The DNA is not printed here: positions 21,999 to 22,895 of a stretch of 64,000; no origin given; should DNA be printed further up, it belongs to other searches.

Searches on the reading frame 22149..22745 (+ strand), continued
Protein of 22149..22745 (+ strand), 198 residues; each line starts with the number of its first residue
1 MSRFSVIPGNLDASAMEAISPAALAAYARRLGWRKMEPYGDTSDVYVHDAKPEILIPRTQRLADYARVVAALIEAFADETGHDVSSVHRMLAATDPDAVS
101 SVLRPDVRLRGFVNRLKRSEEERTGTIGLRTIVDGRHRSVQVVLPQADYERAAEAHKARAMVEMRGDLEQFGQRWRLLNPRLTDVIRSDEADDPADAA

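Call 70: get_annotated_region(hit=H11, flank=3000)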
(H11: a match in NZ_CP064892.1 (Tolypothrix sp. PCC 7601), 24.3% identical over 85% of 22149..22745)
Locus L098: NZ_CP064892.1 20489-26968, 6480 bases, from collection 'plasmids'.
description: Tolypothrix sp. PCC 7601 plasmid unnamed13, complete sequence
organism: Tolypothrix sp. PCC 7601 (NCBI taxid 1188)
taxonomy: Bacteria; Cyanobacteriota; Cyanophyceae; Nostocales; Tolypothrichaceae; Tolypothrix; Tolypothrix sp. PCC 7601
host: -; source: Fresh water sample,Fresh water; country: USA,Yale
typing (MOB-suite, as given by PLSDB): mobilizable; relaxase MOBP
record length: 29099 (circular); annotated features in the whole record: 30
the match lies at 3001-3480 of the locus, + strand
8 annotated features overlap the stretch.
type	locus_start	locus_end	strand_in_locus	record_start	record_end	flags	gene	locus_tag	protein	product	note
CDS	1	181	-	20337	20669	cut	-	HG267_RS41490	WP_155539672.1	hypothetical protein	-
CDS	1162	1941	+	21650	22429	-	-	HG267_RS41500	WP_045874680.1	ParA family protein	-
CDS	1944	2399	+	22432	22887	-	-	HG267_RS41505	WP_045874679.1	hypothetical protein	-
CDS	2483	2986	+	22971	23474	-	-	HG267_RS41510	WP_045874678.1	DUF4365 domain-containing protein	-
CDS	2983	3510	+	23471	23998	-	-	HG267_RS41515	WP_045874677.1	hypothetical protein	-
CDS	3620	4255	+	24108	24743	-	-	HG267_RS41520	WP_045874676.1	restriction endonuclease subunit R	-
CDS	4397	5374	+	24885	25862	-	-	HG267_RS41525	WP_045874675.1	site-specific integrase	GO:0015074 - DNA integration [Evidence IEA]; GO:0006310 - DNA recombination [Evidence IEA]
CDS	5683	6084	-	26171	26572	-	-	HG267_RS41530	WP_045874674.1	hypothetical protein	-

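Call 71: get_annotated_region(hit=H15, flank=3000)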
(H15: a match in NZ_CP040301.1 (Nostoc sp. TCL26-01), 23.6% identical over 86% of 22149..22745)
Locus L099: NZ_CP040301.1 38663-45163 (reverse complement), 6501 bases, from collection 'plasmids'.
description: Nostoc sp. TCL26-01 plasmid pTCL26-01_D, complete sequence
organism: Nostoc sp. TCL26-01 (NCBI taxid 2576904)
taxonomy: Bacteria; Cyanobacteriota; Cyanophyceae; Nostocales; Nostocaceae; Nostoc; Nostoc sp. TCL26-01
host: -; source: Leiosporoceros dussii,pure culture; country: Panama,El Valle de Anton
typing (MOB-suite, as given by PLSDB): non-mobilizable
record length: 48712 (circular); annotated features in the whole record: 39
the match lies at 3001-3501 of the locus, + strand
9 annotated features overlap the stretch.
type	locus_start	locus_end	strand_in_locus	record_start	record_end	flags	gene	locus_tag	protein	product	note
CDS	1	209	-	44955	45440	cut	-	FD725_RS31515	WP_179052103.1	PIN domain-containing protein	-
CDS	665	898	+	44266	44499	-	-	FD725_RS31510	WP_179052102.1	Nif11-like leader peptide family natural product precursor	-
CDS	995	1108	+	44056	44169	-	-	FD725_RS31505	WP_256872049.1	type I restriction enzyme endonuclease domain-containing protein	-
CDS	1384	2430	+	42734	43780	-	-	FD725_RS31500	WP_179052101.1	GHMP kinase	-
CDS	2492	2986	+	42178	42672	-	-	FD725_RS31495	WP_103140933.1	DUF4365 domain-containing protein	-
CDS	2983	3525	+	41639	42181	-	-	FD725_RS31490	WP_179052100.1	hypothetical protein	-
CDS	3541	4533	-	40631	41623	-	-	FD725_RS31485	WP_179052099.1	tyrosine-type recombinase/integrase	GO:0015074 - DNA integration [Evidence IEA]; GO:0006310 - DNA recombination [Evidence IEA]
CDS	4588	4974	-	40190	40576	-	-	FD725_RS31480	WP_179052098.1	four helix bundle protein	-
CDS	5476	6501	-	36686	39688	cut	-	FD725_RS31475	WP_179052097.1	DUF3962 domain-containing protein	-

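Call 77: list_cluster_members(proteins=[window:22149-22745:+, window:22803-23930:+, P0002])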
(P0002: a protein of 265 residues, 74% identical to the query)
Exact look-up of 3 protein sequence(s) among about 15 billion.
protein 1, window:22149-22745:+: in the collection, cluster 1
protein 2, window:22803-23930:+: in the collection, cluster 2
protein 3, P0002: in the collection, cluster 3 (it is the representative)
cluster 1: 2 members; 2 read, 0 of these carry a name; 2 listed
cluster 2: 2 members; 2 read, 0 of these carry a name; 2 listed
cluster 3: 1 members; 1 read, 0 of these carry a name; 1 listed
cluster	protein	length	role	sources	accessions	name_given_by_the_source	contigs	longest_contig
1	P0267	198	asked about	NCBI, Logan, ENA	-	-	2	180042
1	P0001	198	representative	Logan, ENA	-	-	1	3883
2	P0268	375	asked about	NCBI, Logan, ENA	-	-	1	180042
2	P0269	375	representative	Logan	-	-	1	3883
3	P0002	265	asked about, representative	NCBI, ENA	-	-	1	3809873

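Call 78: search_protein_families(library=pfam, proteins=[L004:7379-7912:+, L087:4827-7928:+, L087:8589-10898:+, L092:4450-4986:+, L097:2489-2986:+, L092:4983-5519:+], max_evalue=0.01)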
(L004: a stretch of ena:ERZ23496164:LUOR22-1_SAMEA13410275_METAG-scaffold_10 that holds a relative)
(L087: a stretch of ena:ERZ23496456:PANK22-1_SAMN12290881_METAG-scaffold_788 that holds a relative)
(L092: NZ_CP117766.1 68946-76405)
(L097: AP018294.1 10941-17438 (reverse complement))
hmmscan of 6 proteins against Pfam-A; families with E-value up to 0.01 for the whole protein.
L004:7379-7912:+ (177 aa): 1 family
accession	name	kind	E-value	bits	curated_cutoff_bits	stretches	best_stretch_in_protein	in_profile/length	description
PF08937.16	ThsB_TIR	-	8.9e-24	84.2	21.2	1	14-107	1-98/100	Thoeris protein ThsB, TIR-like domain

L087:4827-7928:+ (1033 aa): 3 families
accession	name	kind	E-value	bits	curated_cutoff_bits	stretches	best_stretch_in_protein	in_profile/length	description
PF04851.21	ResIII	-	4e-06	27.3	22.5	1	155-368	20-162/164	Type III restriction enzyme, res subunit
PF19778.5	RE_endonuc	-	0.0002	21.6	23.4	1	872-950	8-80/108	Endonuclease domain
PF08722.17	Tn7_TnsA-like_N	-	0.0041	18.1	26.5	0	892-941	4-49/85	TnsA-like endonuclease N terminal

L087:8589-10898:+ (770 aa): 2 families
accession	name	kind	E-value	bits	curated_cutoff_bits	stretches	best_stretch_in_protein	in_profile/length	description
PF01555.25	N6_N4_Mtase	-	1.4e-30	107.4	26.7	1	157-485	1-217/221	DNA methylase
PF13649.12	Methyltransf_25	-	0.0046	18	27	0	453-492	1-42/97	Methyltransferase domain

L092:4450-4986:+ (178 aa): 2 families
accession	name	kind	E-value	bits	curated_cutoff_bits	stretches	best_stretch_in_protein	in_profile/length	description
PF14280.11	DUF4365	-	2.1e-23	83.3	24.3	1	21-170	1-137/139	Domain of unknown function (DUF4365)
PF19001.5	DUF5730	-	0.0038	17.6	25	1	80-152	101-170/182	Family of unknown function (DUF5730)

L097:2489-2986:+ (165 aa): 1 family
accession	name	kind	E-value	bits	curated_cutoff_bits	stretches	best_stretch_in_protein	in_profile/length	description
PF14280.11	DUF4365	-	5.7e-24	85.2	24.3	1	8-156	1-136/139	Domain of unknown function (DUF4365)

L092:4983-5519:+ (178 aa): 0 families

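Call 84: search_solved_structures(query=A6, max_evalue=1)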
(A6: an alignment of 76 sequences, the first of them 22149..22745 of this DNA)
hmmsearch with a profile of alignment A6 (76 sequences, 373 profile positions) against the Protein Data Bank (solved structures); distinct sequences matched with E-value up to 1: 1.
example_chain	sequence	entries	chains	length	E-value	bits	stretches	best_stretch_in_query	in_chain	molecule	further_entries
6tmf_M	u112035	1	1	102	0.37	12.6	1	258-313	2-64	30S ribosomal protein S10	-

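Call 92: search_protein_families(library=pfam, proteins=[L004:6960-7403:+, L004:3803-4222:+], max_evalue=0.01)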
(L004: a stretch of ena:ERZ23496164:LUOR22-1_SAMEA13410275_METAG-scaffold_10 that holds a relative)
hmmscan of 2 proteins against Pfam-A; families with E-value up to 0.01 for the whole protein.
L004:6960-7403:+ (147 aa): 0 families

L004:3803-4222:+ (139 aa): 0 families
